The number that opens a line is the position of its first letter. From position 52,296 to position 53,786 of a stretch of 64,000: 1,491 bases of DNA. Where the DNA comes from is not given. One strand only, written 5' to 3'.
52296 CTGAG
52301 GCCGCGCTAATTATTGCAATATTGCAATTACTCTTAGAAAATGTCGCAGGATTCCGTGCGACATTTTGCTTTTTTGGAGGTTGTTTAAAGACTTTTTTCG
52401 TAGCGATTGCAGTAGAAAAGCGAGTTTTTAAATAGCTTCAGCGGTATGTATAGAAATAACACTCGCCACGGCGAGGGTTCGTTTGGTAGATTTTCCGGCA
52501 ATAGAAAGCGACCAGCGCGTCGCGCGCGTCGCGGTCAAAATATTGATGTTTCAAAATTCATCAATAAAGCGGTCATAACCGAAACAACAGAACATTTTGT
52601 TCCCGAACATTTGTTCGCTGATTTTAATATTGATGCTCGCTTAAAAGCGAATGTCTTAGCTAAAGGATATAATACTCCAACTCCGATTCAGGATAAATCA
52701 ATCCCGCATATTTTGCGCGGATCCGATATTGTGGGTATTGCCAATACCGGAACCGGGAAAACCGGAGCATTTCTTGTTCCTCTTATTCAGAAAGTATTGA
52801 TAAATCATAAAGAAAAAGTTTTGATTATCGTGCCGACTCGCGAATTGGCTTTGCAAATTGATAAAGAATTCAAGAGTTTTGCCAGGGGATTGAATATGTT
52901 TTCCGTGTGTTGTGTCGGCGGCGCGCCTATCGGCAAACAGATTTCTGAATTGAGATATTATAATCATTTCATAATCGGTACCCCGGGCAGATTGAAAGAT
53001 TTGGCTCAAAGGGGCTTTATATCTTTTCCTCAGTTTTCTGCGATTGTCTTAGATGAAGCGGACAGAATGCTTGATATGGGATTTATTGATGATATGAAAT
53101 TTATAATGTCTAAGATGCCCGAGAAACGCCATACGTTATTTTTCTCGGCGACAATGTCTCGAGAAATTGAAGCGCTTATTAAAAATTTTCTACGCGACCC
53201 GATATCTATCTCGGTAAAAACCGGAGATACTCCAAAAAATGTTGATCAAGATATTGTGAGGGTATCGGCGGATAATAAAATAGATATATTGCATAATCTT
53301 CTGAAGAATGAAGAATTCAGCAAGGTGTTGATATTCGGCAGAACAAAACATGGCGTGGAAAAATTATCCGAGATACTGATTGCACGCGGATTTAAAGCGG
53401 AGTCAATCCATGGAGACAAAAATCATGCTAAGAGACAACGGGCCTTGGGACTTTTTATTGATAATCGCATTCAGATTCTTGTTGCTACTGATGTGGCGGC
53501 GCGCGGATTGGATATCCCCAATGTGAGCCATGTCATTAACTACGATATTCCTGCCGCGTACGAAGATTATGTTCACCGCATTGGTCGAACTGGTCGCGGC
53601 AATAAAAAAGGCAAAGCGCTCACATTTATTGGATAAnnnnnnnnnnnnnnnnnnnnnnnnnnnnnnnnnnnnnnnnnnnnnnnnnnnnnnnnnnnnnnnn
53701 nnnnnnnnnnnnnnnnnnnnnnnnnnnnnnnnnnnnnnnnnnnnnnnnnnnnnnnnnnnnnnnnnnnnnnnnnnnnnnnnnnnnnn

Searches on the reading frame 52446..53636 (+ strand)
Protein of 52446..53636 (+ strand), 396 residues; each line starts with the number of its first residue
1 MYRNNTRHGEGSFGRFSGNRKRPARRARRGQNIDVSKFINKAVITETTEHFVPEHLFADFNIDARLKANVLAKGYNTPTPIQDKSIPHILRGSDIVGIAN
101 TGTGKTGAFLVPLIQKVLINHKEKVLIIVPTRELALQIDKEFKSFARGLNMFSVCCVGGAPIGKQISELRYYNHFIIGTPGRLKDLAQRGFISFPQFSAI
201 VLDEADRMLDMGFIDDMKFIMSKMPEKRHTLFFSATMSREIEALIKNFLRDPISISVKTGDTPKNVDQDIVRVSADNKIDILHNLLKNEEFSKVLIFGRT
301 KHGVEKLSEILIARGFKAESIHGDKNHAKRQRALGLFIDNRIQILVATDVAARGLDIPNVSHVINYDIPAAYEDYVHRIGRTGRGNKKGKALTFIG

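Call 7: search_protein_families(library=pfam, proteins=[window:52446-53636:+])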
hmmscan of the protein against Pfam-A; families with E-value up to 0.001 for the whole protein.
window:52446-53636:+ (396 aa): 3 families
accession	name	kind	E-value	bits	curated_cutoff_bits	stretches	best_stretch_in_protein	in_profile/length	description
PF00270.35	DEAD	-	3.6e-46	157.4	26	1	79-243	1-166/167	DEAD/DEAH box helicase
PF00271.37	Helicase_C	-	1.3e-33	116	23.5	1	278-385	2-109/110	Helicase conserved C-terminal domain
PF04851.21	ResIII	-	1.6e-08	35.1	22.5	1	99-239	30-164/164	Type III restriction enzyme, res subunit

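Call 8: find_related_loci(query=window:52446-53636:+, collection=genome_contigs, flank=3000)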
Query window:52446-53636:+ (396 aa) in genome_contigs; peptide patterns used: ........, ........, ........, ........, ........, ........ (x = any residue, [..] = any of these).
96 stretches matched a pattern; 27 encode a relative of the query (tblastn E <= 1e-3); 27 distinct loci.
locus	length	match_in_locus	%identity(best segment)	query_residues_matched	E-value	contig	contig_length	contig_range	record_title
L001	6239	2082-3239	78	6-395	0e+0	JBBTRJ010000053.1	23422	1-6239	MAG: Patescibacteria group bacterium isolate H52-bin123_1 H52_bin123_1_000000000053, whole genome shotgun sequence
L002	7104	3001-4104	71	29-395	1e-180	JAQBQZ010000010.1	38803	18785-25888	MAG: Candidatus Taylorbacteria bacterium isolate RYN_386 scaffold_2904087, whole genome shotgun sequence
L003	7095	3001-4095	68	31-395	6e-166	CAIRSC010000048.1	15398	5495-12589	uncultured bacterium isolate Umea1_bin-3528 genome assembly, contig: bin-3528:048/113, whole genome shotgun sequence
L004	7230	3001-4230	58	2-395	3e-153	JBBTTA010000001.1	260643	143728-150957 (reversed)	MAG: Patescibacteria group bacterium isolate H41-bin009_1 H41_bin009_1_000000000001, whole genome shotgun sequence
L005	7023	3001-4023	45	57-395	2e-95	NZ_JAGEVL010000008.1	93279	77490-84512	Staphylococcus shinii strain K22-5M NODE_7_lenGTh_93279_Cov_80.470698, whole genome shotgun sequence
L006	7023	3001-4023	45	57-395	3e-95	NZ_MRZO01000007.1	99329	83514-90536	Staphylococcus xylosus strain CCM 2738 NODE_7_length_99329_cov_279.886_ID_13, whole genome shotgun sequence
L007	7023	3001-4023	45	57-395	1e-95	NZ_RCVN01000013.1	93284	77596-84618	Staphylococcus pseudoxylosus strain S04009 NODE_13_length_93284_cov_32.746484, whole genome shotgun sequence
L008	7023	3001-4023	45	57-395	3e-95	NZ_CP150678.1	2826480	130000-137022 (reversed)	Staphylococcus sp. S9 chromosome, complete genome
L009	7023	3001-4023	45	57-395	3e-94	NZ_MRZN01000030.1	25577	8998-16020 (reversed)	Staphylococcus edaphicus strain CCM 8730 NODE_30_length_25577_cov_293.964, whole genome shotgun sequence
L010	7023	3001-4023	44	57-395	3e-94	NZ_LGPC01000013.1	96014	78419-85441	Staphylococcus sp. NAM3COL9 strain NA309 scaffold000013, whole genome shotgun sequence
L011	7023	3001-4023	44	57-395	2e-94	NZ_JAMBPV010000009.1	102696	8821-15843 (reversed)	Staphylococcus equorum strain TMW 2.2347 9, whole genome shotgun sequence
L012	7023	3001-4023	45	57-395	4e-94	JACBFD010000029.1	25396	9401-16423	Staphylococcus sp. GSSP0090 Contig29, whole genome shotgun sequence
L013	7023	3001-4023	45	57-395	8e-94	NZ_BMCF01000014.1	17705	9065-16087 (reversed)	Staphylococcus nepalensis strain CCM 7045 sequence14, whole genome shotgun sequence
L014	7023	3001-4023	45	57-395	2e-93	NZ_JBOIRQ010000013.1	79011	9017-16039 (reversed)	Staphylococcus caeli strain AS0241 contig00013, whole genome shotgun sequence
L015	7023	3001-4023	45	57-395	1e-93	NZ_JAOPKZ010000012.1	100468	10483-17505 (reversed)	Staphylococcus marylandisciuri strain SQ8-PEA NODE_12_length_100468_cov_727.133923, whole genome shotgun sequence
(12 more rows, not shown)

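Call 9: find_encoding_contigs(protein=window:52446-53636:+, flank=3000, max_places=10)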
Protein window:52446-53636:+ (396 aa): 24 contigs read that carry it; 3 places shown.
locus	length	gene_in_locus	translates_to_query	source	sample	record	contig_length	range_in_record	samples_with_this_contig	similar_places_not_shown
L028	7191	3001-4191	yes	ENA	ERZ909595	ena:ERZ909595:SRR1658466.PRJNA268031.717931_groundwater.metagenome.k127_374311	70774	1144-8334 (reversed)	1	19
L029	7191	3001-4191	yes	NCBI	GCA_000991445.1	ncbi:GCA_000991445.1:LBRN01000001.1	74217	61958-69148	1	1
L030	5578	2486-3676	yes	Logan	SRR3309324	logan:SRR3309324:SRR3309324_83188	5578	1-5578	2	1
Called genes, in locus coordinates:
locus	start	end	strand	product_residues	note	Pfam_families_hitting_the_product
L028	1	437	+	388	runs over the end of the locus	PF04851:ResIII (faint), PF05496:RuvB_N (weak), PF06068:TIP49 (faint), PF13177:DNA_pol3_delta2, PF00004:AAA, PF13401:AAA_22 (weak), PF22608:DNAX_ATPase_lid (weak), PF12169:DNA_pol3_gamma3, +3 more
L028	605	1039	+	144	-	-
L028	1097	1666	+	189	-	-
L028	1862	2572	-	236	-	PF01479:S4 (weak), PF00849:PseudoU_synth_2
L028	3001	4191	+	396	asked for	PF00270:DEAD, PF04851:ResIII, PF00271:Helicase_C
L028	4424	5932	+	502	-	PF03193:RsgA_GTPase (faint), PF00005:ABC_tran, PF02463:SMC_N (faint), PF13191:AAA_16 (faint), PF13401:AAA_22 (faint), PF13555:AAA_29 (faint), PF20720:nSTAND3 (faint), PF00005:ABC_tran, +1 more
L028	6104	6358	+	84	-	-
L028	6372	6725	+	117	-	-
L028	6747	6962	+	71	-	-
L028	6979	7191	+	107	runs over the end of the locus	-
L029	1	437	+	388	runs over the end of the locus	PF04851:ResIII (faint), PF05496:RuvB_N (weak), PF06068:TIP49 (faint), PF13177:DNA_pol3_delta2, PF00004:AAA, PF13401:AAA_22 (weak), PF22608:DNAX_ATPase_lid (weak), PF12169:DNA_pol3_gamma3, +3 more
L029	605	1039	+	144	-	-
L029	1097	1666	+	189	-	-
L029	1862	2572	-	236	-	PF01479:S4 (weak), PF00849:PseudoU_synth_2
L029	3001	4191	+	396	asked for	PF00270:DEAD, PF04851:ResIII, PF00271:Helicase_C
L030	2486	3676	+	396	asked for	PF00270:DEAD, PF04851:ResIII, PF00271:Helicase_C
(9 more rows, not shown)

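Call 14: find_homologous_proteins(query=window:52446-53636:+, max_evalue=1e-100)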
Query window:52446-53636:+ (396 aa): 7910 proteins with E <= 1e-100 among 8000 candidates; the best 120 are listed.
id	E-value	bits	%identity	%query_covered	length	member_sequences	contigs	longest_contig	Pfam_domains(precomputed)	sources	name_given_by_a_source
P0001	3.9e-235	798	89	100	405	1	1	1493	PF00270.36,PF00271.38,PF04851.22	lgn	-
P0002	9.1e-233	790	92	93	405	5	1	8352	PF00270.36,PF00271.38,PF04851.22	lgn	-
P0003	7.8e-204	695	76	100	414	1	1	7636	PF00270.36,PF00271.38,PF04851.22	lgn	-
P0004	5.1e-198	676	78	98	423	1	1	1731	PF00270.36,PF00271.38,PF04851.22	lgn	-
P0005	2.7e-196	670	77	97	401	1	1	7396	PF00270.36,PF00271.38,PF04851.22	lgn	-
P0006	6.0e-196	669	78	97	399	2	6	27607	PF00270.36,PF00271.38,PF04851.22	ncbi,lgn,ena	-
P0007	5.1e-195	666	77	97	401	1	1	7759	PF00270.36,PF00271.38,PF04851.22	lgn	-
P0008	3.9e-194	663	100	76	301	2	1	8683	PF00270.36,PF00271.38,PF04851.22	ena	-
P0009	5.0e-193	660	74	100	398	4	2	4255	PF00270.36,PF00271.38,PF04851.22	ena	-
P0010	1.1e-192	658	75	99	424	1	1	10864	PF00270.36,PF00271.38,PF04851.22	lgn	-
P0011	2.0e-191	654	76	97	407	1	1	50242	PF00270.36,PF00271.38,PF04851.22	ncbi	ncbi:MAG: DEAD/DEAH box helicase [Patescibacteria group bacterium]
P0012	2.2e-191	654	76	97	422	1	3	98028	PF00270.36,PF00271.38,PF04851.22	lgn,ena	-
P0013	3.0e-191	654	74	97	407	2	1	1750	PF00270.36,PF00271.38,PF04851.22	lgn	-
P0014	3.2e-190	650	78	92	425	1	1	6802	PF00270.36,PF00271.38,PF04851.22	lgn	-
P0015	2.6e-189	647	76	93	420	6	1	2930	PF00270.36,PF00271.38,PF04851.22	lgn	-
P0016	8.2e-188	642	72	99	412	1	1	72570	PF00270.36,PF00271.38,PF04851.22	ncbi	-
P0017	1.3e-187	642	73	98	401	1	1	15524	PF00270.36,PF00271.38,PF04851.22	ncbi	-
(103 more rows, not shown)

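Call 17: find_encoding_contigs(protein=P0002, flank=2000, max_places=2)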
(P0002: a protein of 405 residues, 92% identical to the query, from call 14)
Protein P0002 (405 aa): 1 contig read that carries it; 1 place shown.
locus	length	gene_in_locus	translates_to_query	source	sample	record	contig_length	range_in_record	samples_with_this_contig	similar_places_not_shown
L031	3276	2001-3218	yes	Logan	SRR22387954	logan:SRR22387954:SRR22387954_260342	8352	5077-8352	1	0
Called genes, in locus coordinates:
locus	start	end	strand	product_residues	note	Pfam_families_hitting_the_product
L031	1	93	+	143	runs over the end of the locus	PF13242:Hydrolase_like (faint)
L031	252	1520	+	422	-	-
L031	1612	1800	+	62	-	-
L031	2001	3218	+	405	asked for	PF00270:DEAD, PF04851:ResIII, PF00271:Helicase_C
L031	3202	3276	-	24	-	?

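Call 18: find_encoding_contigs(protein=P0003, flank=2000, max_places=2)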
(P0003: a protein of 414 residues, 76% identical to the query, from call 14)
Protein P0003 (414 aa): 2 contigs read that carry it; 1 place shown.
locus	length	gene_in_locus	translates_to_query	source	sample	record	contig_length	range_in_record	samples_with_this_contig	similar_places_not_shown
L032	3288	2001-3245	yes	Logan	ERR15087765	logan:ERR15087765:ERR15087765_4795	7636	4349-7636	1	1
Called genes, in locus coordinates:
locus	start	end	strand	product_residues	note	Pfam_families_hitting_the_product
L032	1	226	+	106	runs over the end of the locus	-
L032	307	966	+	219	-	PF03575:Peptidase_S51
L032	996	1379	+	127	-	-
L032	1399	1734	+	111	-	-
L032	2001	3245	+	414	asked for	PF00270:DEAD, PF04851:ResIII, PF00271:Helicase_C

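Call 19: find_encoding_contigs(protein=P0005, flank=2000, max_places=2)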
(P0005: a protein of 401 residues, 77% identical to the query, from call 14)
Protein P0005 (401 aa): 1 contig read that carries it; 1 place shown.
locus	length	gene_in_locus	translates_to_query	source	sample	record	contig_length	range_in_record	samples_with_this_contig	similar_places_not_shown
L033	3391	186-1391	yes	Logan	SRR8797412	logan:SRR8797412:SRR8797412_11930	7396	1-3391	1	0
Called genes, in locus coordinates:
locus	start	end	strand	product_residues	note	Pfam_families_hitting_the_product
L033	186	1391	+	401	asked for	PF00270:DEAD, PF04851:ResIII, PF00271:Helicase_C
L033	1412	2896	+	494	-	PF13401:AAA_22 (faint), PF00005:ABC_tran, PF02463:SMC_N (faint), PF03193:RsgA_GTPase (faint), PF12775:AAA_7 (faint), PF13175:AAA_15 (faint), PF13476:AAA_23 (faint), PF00005:ABC_tran, +5 more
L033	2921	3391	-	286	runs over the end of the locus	PF00990:GGDEF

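Call 20: find_encoding_contigs(protein=P0007, flank=2000, max_places=2)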
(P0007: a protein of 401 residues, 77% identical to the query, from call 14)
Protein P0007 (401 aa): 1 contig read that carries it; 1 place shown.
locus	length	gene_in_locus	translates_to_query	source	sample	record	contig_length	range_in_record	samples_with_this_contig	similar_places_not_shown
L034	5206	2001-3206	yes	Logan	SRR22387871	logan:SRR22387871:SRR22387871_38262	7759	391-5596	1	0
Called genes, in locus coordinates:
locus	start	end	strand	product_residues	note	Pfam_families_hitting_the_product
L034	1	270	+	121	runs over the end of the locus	-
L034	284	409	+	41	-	-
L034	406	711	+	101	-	-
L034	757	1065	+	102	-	PF04471:Mrr_cat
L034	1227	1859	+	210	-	PF01725:Ham1p_like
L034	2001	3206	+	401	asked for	PF00270:DEAD, PF04851:ResIII, PF00271:Helicase_C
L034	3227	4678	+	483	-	PF13401:AAA_22 (faint), PF00005:ABC_tran, PF02463:SMC_N (faint), PF03193:RsgA_GTPase (faint), PF12775:AAA_7 (faint), PF13175:AAA_15 (faint), PF13476:AAA_23 (faint), PF00005:ABC_tran, +4 more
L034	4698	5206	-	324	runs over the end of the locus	PF01018:GTP1_OBG, PF01926:MMR_HSR1, PF02421:FeoB_N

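Call 21: find_encoding_contigs(protein=P0010, flank=2000, max_places=2)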
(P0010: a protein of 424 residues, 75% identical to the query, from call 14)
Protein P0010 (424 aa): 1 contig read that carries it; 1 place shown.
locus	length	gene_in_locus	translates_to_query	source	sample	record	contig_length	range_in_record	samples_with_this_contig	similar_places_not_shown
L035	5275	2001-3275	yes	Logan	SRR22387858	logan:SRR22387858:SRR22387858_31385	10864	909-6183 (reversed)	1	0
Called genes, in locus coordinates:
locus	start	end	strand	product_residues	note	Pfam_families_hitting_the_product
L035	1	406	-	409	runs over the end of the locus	PF00437:T2SSE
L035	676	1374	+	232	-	-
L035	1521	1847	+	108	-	-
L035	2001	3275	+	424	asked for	PF00270:DEAD, PF04851:ResIII, PF00271:Helicase_C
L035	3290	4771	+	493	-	PF01078:Mg_chelatase (faint), PF02463:SMC_N (faint), PF03193:RsgA_GTPase (faint), PF13555:AAA_29 (faint), PF20720:nSTAND3 (faint), PF00005:ABC_tran, PF03266:NTPase_1 (faint), PF00005:ABC_tran, +3 more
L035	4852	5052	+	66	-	PF00313:CSD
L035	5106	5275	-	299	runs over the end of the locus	PF02557:VanY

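Call 25: find_encoding_contigs(protein=P0011, flank=2000, max_places=1)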
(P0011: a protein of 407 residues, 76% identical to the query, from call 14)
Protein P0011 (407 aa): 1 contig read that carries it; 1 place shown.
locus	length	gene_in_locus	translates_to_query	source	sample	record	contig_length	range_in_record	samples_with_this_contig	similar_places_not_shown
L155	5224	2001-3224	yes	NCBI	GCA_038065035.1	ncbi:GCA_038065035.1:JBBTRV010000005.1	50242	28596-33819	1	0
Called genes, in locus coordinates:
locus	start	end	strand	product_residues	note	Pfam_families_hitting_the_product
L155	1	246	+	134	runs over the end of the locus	-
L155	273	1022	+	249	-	PF00413:Peptidase_M10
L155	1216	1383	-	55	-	-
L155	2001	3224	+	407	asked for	PF00270:DEAD, PF04851:ResIII, PF00271:Helicase_C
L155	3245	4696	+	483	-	PF00005:ABC_tran, PF02463:SMC_N (faint), PF03193:RsgA_GTPase (faint), PF12775:AAA_7 (faint), PF13191:AAA_16 (faint), PF13401:AAA_22 (faint), PF13476:AAA_23 (faint), PF00005:ABC_tran, +6 more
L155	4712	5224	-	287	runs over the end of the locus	PF00990:GGDEF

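Call 26: find_encoding_contigs(protein=P0012, flank=2000, max_places=1)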
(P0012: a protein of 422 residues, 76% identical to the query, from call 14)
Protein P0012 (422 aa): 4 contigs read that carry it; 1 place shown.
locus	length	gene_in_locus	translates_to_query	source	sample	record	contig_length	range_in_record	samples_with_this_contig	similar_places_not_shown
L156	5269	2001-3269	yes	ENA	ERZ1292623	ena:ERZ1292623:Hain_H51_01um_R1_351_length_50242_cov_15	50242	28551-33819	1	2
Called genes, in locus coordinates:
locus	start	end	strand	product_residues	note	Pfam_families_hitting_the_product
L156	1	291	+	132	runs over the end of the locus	-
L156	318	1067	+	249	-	PF00413:Peptidase_M10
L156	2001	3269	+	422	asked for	PF00270:DEAD, PF04851:ResIII, PF00271:Helicase_C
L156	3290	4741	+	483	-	PF00005:ABC_tran, PF02463:SMC_N (faint), PF03193:RsgA_GTPase (faint), PF12775:AAA_7 (faint), PF13191:AAA_16 (faint), PF13401:AAA_22 (faint), PF13476:AAA_23 (faint), PF00005:ABC_tran, +6 more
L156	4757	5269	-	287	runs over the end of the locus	PF00990:GGDEF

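Call 27: find_encoding_contigs(protein=P0014, flank=2000, max_places=1)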
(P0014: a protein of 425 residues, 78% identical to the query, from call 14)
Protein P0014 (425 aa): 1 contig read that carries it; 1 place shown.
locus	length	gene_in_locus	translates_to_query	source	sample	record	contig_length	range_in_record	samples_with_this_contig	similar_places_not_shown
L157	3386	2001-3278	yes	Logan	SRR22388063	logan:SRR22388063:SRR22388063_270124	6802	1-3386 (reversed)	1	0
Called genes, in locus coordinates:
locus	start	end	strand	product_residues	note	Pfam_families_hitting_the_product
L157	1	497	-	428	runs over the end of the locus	PF00070:Pyr_redox (faint), PF00890:FAD_binding_2, PF01134:GIDA (faint), PF01266:DAO (faint), PF03486:HI0933_like, PF07992:Pyr_redox_2, PF12831:FAD_oxidored, PF22780:HI0933_like_1st, +2 more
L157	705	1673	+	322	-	PF01244:Peptidase_M19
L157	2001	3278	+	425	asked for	PF00270:DEAD, PF04851:ResIII, PF00271:Helicase_C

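Call 28: find_encoding_contigs(protein=P0016, flank=2000, max_places=1)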
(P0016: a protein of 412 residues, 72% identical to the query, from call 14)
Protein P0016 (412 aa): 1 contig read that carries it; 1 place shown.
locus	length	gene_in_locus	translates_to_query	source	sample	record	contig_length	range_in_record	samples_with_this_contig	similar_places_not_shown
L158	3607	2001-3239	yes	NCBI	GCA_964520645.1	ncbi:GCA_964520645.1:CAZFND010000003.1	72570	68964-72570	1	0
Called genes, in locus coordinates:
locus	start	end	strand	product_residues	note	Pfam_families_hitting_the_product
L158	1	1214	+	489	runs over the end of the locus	PF13476:AAA_23 (faint), PF00005:ABC_tran, PF02367:TsaE (faint), PF02463:SMC_N (faint), PF03193:RsgA_GTPase (faint), PF13191:AAA_16 (faint), PF13401:AAA_22 (faint), PF00005:ABC_tran, +4 more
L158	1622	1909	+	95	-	PF00076:RRM_1, PF28442:DUF8400 (weak)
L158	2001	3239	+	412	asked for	PF00270:DEAD, PF04851:ResIII (weak), PF00271:Helicase_C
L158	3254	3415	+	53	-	-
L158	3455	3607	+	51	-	?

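Call 29: find_encoding_contigs(protein=P0017, flank=2000, max_places=1)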
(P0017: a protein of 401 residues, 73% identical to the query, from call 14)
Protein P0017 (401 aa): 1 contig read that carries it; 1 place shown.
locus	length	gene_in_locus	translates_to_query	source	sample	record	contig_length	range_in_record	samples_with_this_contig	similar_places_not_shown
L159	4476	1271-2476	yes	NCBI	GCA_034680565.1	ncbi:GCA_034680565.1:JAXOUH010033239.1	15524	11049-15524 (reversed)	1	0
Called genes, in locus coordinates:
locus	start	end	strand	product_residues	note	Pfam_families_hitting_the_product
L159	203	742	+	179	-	PF01625:PMSR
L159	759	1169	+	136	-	PF01641:SelR, PF24046:At4g08330 (faint)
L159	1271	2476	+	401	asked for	PF00270:DEAD, PF04851:ResIII (weak), PF00271:Helicase_C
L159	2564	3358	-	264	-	PF02518:HATPase_c, PF14501:HATPase_c_5 (weak)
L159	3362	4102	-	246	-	PF00072:Response_reg, PF00486:Trans_reg_C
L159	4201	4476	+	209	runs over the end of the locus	-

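Call 57: list_cluster_members(proteins=[window:52446-53636:+, P0006, P0011])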
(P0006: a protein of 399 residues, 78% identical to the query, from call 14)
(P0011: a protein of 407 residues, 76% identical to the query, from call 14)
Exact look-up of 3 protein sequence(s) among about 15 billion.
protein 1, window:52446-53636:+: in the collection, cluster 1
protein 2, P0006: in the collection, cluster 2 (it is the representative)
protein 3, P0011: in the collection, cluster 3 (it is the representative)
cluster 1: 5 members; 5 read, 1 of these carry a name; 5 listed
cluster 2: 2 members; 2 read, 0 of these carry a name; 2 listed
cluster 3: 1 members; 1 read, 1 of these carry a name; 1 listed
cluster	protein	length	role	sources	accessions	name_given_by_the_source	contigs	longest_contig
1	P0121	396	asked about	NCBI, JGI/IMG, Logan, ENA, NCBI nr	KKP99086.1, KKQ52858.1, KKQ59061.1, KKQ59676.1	MAG: DEAD/DEAH box helicase domain protein [Parcubacteria group bacterium ...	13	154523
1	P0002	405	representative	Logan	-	-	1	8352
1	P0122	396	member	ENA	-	-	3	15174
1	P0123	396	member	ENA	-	-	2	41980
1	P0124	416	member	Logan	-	-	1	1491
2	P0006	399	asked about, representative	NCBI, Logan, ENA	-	-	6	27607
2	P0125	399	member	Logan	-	-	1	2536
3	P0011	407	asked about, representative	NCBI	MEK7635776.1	MAG: DEAD/DEAH box helicase [Patescibacteria group bacterium]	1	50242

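Call 58: find_encoding_contigs(protein=P0009, flank=1500, max_places=2)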
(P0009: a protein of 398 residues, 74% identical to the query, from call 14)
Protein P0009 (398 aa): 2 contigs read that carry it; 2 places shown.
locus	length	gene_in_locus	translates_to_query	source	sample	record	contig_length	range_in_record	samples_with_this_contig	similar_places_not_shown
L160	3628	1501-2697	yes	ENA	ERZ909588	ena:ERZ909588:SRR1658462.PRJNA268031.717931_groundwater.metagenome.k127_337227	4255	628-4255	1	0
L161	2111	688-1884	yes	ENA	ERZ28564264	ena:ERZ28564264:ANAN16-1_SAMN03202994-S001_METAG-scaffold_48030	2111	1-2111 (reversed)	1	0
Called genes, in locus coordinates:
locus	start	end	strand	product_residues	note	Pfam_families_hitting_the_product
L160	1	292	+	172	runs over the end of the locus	PF01928:CYTH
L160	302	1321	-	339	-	PF05697:Trigger_N, PF05698:Trigger_C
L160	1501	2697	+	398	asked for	PF00270:DEAD, PF04851:ResIII, PF00271:Helicase_C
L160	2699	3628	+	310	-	?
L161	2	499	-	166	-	?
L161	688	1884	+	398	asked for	PF00270:DEAD, PF04851:ResIII, PF00271:Helicase_C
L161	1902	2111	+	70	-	?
